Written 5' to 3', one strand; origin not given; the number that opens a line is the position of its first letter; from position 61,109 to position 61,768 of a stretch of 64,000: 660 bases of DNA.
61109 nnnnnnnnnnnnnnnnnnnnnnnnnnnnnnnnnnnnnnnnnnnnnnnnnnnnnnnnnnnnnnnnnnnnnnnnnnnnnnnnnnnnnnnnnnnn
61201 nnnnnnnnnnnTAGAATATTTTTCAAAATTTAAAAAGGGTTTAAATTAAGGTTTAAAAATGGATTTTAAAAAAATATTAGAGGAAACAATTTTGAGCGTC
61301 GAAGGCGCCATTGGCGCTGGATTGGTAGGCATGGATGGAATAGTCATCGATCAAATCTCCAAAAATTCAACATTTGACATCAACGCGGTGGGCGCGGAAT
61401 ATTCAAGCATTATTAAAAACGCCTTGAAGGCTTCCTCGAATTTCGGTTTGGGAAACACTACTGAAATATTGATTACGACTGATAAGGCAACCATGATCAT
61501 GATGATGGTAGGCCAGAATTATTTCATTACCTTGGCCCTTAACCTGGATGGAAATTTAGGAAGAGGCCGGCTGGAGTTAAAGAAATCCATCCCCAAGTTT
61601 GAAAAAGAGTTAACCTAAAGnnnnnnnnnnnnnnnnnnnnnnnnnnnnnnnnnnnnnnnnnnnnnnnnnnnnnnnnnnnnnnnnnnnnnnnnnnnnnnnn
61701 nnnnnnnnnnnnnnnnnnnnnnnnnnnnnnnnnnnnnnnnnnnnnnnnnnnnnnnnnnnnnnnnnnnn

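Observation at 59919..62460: TPR-Roadblock fusion, a second stand-alone Roadblock/LC7 protein and a polytopic membrane protein immediately after the pil-aro cluster, with no MglA-type GTPase in view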

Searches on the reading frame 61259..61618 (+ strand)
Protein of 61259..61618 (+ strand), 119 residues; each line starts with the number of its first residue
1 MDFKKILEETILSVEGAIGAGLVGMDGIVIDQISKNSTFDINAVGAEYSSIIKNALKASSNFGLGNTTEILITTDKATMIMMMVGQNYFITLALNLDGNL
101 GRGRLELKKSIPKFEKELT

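Call 3: search_protein_families(library=pfam, proteins=[window:61259-61618:+], max_evalue=1)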
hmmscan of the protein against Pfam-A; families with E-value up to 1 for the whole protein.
window:61259-61618:+ (119 aa): 2 families
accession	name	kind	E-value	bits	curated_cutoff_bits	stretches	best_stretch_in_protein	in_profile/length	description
PF03259.23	Robl_LC7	-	4.8e-08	33.1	23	1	9-92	7-89/91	Roadblock/LC7 domain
PF08923.16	MAPKK1_Int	-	7.8e-05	22.9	25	1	1-102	1-100/119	Mitogen-activated protein kinase kinase 1 interacting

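Call 4: search_protein_families(library=ncbifam, proteins=[window:61259-61618:+], max_evalue=1)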
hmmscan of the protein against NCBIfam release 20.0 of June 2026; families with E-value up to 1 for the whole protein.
window:61259-61618:+ (119 aa): 1 family
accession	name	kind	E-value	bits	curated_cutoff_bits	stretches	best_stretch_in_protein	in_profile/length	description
TIGR02874.1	spore_ytfJ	equivalog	0.026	14.8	116.3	1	11-73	18-80/125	GerW family sporulation protein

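Call 8: find_encoding_contigs(protein=window:61259-61618:+, flank=10000, max_places=6)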
Protein window:61259-61618:+ (119 aa): 4 contigs read that carry it; 4 places shown.
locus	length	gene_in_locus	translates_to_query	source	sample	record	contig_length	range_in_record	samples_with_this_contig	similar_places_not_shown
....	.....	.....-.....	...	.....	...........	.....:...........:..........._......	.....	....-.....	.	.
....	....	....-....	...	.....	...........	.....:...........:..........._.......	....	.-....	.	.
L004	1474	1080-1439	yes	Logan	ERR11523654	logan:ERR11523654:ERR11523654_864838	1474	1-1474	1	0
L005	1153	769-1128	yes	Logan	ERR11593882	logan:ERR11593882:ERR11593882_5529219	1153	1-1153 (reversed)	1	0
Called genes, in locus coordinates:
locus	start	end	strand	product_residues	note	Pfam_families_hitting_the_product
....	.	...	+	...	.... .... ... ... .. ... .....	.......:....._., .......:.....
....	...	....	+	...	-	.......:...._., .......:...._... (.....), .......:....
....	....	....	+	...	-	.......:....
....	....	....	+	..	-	-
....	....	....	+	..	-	-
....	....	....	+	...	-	-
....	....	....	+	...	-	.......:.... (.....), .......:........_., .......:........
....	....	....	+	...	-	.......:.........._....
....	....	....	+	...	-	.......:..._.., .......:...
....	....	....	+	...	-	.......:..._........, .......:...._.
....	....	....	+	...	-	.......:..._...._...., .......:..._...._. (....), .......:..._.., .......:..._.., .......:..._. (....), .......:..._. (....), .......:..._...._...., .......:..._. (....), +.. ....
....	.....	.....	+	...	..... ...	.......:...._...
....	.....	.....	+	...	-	-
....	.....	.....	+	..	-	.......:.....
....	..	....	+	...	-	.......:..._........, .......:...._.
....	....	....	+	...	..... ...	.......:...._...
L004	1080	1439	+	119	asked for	PF03259:Robl_LC7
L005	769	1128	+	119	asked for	PF03259:Robl_LC7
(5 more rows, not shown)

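Call 24: search_solved_structures(query=window:61259-61618:+, max_evalue=10, show_alignments=2)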
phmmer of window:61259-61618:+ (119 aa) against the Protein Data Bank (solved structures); distinct sequences matched with E-value up to 10: 8.
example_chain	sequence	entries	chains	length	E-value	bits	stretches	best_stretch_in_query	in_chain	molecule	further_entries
7ct3_A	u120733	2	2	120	5.2e-20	75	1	1-118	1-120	Mutual gliding motility protein C (MglC) | Mutual gliding motility protein C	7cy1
6gxr_A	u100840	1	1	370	2.2e-05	27.9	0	54-80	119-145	BP39L lectin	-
7f8m_A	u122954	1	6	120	0.00026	24.5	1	13-107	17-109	Robl_LC7 domain-containing protein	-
5mfb_A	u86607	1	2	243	0.11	16.1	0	49-71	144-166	YIII(Dq)4CqI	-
4d4e_A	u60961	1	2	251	0.34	14.5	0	50-109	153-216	ARMADILLO REPEAT PROTEIN ARM00016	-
7yh1_D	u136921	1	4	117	0.42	14.2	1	10-113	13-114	Roadblock/LC7 domain protein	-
9jue_D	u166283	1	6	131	0.74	13.4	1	18-113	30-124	Roadblock/LC7 domain protein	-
9li3_A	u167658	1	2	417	1.4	12.5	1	17-56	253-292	Ferredoxin--NAD(+) reductase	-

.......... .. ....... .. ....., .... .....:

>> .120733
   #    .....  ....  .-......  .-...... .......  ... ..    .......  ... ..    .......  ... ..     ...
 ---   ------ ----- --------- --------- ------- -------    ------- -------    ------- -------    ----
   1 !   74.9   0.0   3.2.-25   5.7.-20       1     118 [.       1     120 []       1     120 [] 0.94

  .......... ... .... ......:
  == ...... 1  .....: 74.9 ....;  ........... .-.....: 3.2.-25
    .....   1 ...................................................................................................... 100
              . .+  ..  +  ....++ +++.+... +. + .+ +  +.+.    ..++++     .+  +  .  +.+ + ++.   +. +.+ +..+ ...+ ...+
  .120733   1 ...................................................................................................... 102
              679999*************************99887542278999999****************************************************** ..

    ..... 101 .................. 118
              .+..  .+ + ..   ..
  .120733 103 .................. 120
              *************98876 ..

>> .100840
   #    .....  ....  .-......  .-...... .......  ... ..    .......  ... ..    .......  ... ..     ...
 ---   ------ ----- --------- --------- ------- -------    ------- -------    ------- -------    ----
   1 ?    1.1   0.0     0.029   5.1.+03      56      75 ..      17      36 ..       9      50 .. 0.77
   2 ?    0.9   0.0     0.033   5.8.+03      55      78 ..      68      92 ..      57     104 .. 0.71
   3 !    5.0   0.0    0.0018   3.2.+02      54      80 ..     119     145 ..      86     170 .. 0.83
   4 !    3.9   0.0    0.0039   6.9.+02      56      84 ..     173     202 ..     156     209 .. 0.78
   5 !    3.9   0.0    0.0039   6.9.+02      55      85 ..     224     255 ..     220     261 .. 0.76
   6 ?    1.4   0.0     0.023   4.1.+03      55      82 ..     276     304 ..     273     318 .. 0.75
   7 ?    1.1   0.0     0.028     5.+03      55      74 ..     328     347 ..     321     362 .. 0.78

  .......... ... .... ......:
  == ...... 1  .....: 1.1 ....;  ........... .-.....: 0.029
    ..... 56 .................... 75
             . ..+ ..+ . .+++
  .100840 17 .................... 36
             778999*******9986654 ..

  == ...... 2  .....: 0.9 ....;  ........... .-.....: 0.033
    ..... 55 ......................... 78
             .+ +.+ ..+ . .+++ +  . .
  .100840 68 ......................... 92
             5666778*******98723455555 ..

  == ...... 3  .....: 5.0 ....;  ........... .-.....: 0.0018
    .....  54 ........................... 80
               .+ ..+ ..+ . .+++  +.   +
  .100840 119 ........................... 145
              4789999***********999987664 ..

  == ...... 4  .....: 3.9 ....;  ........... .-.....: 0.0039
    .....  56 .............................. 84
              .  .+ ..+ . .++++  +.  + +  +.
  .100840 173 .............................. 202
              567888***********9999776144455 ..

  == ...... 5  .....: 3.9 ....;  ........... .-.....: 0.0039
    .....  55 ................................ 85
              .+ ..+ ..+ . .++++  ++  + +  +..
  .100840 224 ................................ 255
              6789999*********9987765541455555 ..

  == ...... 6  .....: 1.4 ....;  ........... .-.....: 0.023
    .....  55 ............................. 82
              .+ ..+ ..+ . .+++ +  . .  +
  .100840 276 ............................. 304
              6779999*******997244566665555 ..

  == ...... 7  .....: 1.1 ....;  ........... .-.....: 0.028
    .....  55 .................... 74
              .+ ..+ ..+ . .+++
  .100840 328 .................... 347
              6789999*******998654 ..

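Call 33: find_homologous_proteins(query=A2, max_evalue=0.00001)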
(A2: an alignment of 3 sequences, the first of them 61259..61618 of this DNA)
Query A2 (3 sequences) (119 aa, profile of the alignment): 735 proteins with E <= 0.00001 among 1091 candidates; the best 120 are listed.
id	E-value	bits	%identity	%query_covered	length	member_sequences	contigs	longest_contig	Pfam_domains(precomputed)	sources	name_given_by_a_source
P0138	1.8e-56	207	69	100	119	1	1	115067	PF03259.24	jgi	-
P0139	2.2e-56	207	67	100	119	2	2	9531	PF03259.24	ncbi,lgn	-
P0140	7.1e-56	205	64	100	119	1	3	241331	PF03259.24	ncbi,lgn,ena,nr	ncbi:roadblock/LC7 domain-containing protein [bacterium]|nr:roadblock/LC7 domain-containing protein 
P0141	1.5e-55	204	91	100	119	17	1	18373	PF03259.24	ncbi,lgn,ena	-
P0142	1.5e-55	204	66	100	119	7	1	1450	PF03259.24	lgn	-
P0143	4.9e-55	203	90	100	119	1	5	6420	PF03259.24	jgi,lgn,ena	jgi:predicted regulator of Ras-like GTPase activity (Roadblock/LC7/MglB family)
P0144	7.4e-55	202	89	100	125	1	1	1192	PF03259.24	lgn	-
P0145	8.4e-55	202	69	99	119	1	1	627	PF03259.24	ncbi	-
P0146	1.2e-54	201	90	100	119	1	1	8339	PF03259.24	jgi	jgi:predicted regulator of Ras-like GTPase activity (Roadblock/LC7/MglB family)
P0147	1.2e-54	201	88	100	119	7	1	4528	PF03259.24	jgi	jgi:predicted regulator of Ras-like GTPase activity (Roadblock/LC7/MglB family)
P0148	1.4e-54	201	69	100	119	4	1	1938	PF03259.24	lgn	-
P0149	1.4e-54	201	89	100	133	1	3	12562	PF03259.24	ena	-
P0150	1.4e-54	201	89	100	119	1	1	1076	PF03259.24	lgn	-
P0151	1.5e-54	201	68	100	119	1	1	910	-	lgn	-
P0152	1.5e-54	201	91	100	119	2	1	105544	PF03259.24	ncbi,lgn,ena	-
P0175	2.3e-53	197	67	100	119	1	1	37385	PF03259.24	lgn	-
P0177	3.0e-53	197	82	100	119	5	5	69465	PF03259.24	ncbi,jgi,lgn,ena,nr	ncbi:MAG TPA: roadblock/LC7 domain-containing protein [bacterium]|jgi:predicted regulator of Ras-lik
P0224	1.5e-48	182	32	99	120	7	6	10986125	-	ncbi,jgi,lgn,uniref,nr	ncbi:hypothetical protein OWM54_31020 [Myxococcus sp. MISCRS1]|jgi:predicted regulator of Ras-like G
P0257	2.0e-47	178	67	100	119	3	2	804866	-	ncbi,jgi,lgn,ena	jgi:predicted regulator of Ras-like GTPase activity (Roadblock/LC7/MglB family)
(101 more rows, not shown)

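Call 34: find_encoding_contigs(protein=P0224, flank=10000, max_places=1)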
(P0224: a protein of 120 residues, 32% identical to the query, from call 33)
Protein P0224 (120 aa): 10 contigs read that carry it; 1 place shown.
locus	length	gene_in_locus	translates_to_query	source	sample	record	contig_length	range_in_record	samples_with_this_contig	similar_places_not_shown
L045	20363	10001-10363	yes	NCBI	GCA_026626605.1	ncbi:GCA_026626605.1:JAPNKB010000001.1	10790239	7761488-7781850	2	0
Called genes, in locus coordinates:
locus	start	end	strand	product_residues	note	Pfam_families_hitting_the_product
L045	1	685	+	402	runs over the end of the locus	PF06750:A24_N_bact, PF01478:Peptidase_A24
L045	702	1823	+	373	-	PF00512:HisKA, PF02518:HATPase_c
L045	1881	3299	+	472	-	PF00072:Response_reg, PF00158:Sigma54_activat, PF14532:Sigma54_activ_2, PF07728:AAA_5 (faint), PF25601:AAA_lid_14, PF02954:HTH_8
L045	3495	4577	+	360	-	PF11104:PilM_2, PF06723:MreB_Mbl (faint), PF14450:FtsA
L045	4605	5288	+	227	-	PF05137:PilN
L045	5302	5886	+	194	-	PF04350:PilO, PF10741:T2SSM_b (weak)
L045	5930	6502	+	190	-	PF04351:PilP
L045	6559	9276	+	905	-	PF24837:AMIN-like (faint), PF11741:AMIN, PF07660:STN, PF21305:type_II_gspD_N0 (weak), PF03958:Secretin_N, PF00263:Secretin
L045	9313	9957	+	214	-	-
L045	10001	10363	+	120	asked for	-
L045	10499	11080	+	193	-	PF08207:EFP_N, PF01132:EFP, PF09285:Elong-fact-P_C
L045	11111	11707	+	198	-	PF00364:Biotin_lipoyl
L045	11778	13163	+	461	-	PF00289:Biotin_carb_N, PF02786:CPSase_L_D2, PF02222:ATP-grasp, PF07478:Dala_Dala_lig_C, PF02785:Biotin_carb_C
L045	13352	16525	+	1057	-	PF00515:TPR_1 (faint), PF07719:TPR_2 (faint), PF12895:ANAPC3 (faint), PF13174:TPR_6 (faint), PF13176:TPR_7 (faint), PF13181:TPR_8 (faint), PF13371:TPR_9 (faint), PF13414:TPR_11, +12 more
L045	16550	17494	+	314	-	PF05621:TniB (weak), PF13191:AAA_16 (faint), PF25201:nSTAND6 (weak), PF07728:AAA_5 (faint), PF13401:AAA_22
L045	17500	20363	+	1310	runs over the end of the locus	PF27051:TamB_N (faint), PF04357:TamB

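Call 35: find_encoding_contigs(protein=P0257, flank=10000, max_places=1)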
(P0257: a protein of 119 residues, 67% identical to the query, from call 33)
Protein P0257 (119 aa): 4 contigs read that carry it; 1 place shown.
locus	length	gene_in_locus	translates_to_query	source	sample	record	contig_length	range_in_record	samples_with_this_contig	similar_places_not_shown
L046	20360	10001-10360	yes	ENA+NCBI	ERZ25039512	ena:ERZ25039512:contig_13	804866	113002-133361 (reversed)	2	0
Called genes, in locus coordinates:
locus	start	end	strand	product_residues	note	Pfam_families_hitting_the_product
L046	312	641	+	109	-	PF01478:Peptidase_A24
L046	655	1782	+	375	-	PF11104:PilM_2, PF06723:MreB_Mbl (weak), PF14450:FtsA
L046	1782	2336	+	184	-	PF05137:PilN (weak)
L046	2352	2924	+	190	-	PF04350:PilO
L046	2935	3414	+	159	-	-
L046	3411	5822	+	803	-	PF11741:AMIN (faint), PF07660:STN (faint), PF03958:Secretin_N, PF00263:Secretin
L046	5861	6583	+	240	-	PF01264:Chorismate_synt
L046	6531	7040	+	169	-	PF01264:Chorismate_synt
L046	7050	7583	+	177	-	PF13238:AAA_18 (faint), PF01202:SKI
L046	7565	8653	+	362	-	PF00465:Fe-ADH (weak), PF13685:Fe-ADH_2, PF01761:DHQ_synthase, PF24621:DHQS_C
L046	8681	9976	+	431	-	PF23914:TPR_CcmH_CycH (weak), PF24575:TPR_Slam (faint), PF13181:TPR_8 (faint), PF25063:ARM_TT21_C (weak), PF14559:TPR_19, PF00515:TPR_1, PF07719:TPR_2 (weak), PF03259:Robl_LC7, +8 more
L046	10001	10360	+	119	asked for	-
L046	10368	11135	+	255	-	-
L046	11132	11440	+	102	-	PF04977:DivIC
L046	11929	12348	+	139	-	PF01894:YjbQ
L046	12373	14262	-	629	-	PF01134:GIDA, PF07992:Pyr_redox_2 (faint), PF12831:FAD_oxidored, PF13738:Pyr_redox_3 (faint), PF21680:GIDA_C_1st, PF13932:SAM_GIDA_C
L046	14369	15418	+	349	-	PF21016:RlmN_N, PF04055:Radical_SAM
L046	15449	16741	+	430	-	PF01547:SBP_bac_1, PF13416:SBP_bac_8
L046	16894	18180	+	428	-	PF01547:SBP_bac_1, PF13531:SBP_bac_11 (faint), PF13416:SBP_bac_8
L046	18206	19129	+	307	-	PF00528:BPD_transp_1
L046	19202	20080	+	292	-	PF00528:BPD_transp_1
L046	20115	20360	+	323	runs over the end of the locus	PF19300:BPD_transp_1_N, PF00528:BPD_transp_1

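Call 38: search_protein_families(library=pfam, proteins=[L045:9313-9957:+, L045:10001-10363:+, L046:10368-11135:+], max_evalue=1)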
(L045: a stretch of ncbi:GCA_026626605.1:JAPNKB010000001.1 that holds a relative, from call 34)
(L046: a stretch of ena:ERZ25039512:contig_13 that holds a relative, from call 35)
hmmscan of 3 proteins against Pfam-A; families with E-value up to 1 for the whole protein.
L045:9313-9957:+ (214 aa): 0 families

L045:10001-10363:+ (120 aa): 1 family
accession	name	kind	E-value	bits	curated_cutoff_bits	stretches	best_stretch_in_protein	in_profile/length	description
PF00639.27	Rotamase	-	0.16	13.4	21.7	1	29-85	44-95/97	PPIC-type PPIASE domain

L046:10368-11135:+ (255 aa): 0 families

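Call 74: list_cluster_members(proteins=[P0018, window:61259-61618:+, P0001])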
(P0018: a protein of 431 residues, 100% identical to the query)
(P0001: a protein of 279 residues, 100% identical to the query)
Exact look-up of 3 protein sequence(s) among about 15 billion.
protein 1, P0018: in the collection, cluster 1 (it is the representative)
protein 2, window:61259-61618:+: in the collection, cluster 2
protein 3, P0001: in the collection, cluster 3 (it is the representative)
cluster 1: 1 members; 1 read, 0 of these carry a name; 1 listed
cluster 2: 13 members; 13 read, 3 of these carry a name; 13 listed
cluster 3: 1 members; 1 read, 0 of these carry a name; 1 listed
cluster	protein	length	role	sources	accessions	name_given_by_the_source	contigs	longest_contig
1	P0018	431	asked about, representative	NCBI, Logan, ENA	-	-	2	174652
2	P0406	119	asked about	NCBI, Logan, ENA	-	-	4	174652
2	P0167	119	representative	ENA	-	-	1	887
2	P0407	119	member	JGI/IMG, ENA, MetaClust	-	predicted regulator of Ras-like GTPase activity (Roadblock/LC7/MglB family) | \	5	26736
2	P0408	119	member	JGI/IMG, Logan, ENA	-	predicted regulator of Ras-like GTPase activity (Roadblock/LC7/MglB family)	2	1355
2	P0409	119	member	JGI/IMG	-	uncharacterized protein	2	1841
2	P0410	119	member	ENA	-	-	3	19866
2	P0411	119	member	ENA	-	-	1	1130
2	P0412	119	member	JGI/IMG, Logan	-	-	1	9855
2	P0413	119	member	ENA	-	-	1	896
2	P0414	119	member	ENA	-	-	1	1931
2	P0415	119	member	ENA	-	-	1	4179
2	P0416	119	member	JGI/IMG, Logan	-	-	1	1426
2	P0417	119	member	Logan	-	-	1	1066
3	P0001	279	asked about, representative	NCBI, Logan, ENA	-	-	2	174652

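Call 93: find_encoding_contigs(protein=P0177, flank=8000, max_places=1)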
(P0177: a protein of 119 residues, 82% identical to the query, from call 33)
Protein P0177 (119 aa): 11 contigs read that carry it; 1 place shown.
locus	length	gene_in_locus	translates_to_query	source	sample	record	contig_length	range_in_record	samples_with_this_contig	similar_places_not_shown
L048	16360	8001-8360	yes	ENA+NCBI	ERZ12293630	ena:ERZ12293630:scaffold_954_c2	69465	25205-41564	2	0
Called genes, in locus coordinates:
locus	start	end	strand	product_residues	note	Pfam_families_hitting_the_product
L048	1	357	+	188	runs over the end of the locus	PF05137:PilN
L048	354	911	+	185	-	PF04350:PilO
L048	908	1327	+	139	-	-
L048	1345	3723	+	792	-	PF11741:AMIN (faint), PF03958:Secretin_N, PF00263:Secretin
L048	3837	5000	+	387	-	PF01264:Chorismate_synt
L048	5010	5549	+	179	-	PF13671:AAA_33 (weak), PF13238:AAA_18 (weak), PF01202:SKI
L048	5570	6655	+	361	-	PF13685:Fe-ADH_2 (weak), PF01761:DHQ_synthase, PF24621:DHQS_C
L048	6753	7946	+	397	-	PF00515:TPR_1 (faint), PF12895:ANAPC3 (faint), PF13174:TPR_6 (faint), PF14559:TPR_19, PF13432:TPR_16 (weak), PF14559:TPR_19 (weak), PF07719:TPR_2 (weak), PF13428:TPR_14, +11 more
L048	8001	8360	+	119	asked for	PF03259:Robl_LC7 (weak)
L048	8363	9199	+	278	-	-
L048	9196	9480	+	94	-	PF04977:DivIC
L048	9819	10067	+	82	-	PF01253:SUI1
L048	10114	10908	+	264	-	-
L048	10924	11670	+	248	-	PF23441:SDR (weak), PF00106:adh_short, PF08659:KR, PF13561:adh_short_C2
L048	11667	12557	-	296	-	PF02152:FolB, PF01288:HPPK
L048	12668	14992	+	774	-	PF09586:YfhO (weak)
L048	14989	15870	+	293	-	PF02219:MTHFR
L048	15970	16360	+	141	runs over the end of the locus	PF00027:cNMP_binding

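Call 94: find_encoding_contigs(protein=P0175, flank=8000, max_places=1)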
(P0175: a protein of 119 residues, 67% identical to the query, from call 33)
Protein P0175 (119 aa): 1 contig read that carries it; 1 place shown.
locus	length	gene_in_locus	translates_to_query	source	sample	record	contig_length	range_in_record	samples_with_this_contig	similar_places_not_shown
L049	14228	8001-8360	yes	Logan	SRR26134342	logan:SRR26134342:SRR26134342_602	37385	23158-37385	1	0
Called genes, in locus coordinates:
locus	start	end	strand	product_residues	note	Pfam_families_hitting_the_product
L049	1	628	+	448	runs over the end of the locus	PF00289:Biotin_carb_N, PF02222:ATP-grasp (weak), PF02786:CPSase_L_D2, PF07478:Dala_Dala_lig_C, PF02785:Biotin_carb_C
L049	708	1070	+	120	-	PF03780:Asp23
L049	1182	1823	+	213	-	-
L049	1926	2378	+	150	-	PF17792:ThiD2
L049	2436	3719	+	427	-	PF01964:ThiC_Rad_SAM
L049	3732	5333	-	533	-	-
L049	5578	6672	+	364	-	PF00465:Fe-ADH, PF13685:Fe-ADH_2, PF01761:DHQ_synthase, PF24621:DHQS_C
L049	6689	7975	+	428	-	PF12895:ANAPC3 (faint), PF23914:TPR_CcmH_CycH, PF25063:ARM_TT21_C (weak), PF14559:TPR_19, PF00515:TPR_1 (weak), PF07719:TPR_2, PF13414:TPR_11 (weak), PF03259:Robl_LC7, +10 more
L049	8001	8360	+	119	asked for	PF03259:Robl_LC7 (weak)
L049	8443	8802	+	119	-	PF04977:DivIC, PF02403:Seryl_tRNA_N (weak)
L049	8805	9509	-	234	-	PF13860:FlgD_ig (weak)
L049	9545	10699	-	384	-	PF06739:SBBP (faint)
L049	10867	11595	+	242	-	PF04417:DUF501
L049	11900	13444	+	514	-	PF01436:NHL (faint)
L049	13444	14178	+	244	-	PF13578:Methyltransf_24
